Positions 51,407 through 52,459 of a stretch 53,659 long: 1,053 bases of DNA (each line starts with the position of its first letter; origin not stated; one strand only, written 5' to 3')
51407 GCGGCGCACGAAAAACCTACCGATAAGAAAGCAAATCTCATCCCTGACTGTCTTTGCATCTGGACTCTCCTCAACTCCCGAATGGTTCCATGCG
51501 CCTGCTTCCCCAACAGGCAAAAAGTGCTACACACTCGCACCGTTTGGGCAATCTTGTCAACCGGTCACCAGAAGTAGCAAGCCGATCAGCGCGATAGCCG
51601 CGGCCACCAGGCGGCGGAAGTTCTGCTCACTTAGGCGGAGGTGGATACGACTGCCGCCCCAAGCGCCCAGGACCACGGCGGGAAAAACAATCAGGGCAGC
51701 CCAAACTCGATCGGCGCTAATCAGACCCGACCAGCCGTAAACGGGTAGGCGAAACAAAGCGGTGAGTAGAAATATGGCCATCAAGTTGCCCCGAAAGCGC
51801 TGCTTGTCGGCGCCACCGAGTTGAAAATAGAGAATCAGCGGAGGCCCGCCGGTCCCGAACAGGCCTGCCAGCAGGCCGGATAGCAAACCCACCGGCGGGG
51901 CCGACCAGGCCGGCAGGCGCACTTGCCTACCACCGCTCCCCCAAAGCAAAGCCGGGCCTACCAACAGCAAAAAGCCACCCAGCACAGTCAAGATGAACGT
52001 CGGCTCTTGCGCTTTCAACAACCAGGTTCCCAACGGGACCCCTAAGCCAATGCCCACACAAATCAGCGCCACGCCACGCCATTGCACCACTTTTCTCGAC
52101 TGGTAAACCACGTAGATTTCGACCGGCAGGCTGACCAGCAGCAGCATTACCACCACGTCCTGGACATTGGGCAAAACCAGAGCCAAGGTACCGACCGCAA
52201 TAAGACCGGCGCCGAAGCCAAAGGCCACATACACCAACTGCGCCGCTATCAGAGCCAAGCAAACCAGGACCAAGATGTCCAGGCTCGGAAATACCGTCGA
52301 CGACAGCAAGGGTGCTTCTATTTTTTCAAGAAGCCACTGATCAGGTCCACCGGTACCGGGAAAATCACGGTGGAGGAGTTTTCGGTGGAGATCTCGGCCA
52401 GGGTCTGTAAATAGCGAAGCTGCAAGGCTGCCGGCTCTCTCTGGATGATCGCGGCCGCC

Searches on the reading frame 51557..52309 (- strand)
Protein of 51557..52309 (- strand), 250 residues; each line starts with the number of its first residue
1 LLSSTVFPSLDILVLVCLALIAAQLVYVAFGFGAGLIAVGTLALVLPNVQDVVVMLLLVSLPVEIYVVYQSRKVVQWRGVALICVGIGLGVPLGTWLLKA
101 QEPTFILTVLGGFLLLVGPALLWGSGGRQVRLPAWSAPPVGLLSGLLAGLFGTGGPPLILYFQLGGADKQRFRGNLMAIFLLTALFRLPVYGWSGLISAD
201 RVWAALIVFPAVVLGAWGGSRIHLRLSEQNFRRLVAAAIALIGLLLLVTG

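Call 75: search_protein_families(library=pfam, proteins=[window:51557-52309:-], max_evalue=0.0001)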
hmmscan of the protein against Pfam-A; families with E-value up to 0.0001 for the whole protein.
window:51557-52309:- (250 aa): 1 family
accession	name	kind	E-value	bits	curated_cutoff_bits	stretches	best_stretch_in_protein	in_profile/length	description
PF01925.25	TauE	-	7.8e-32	111.3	32.6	1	17-245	2-236/237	Sulfite exporter TauE/SafE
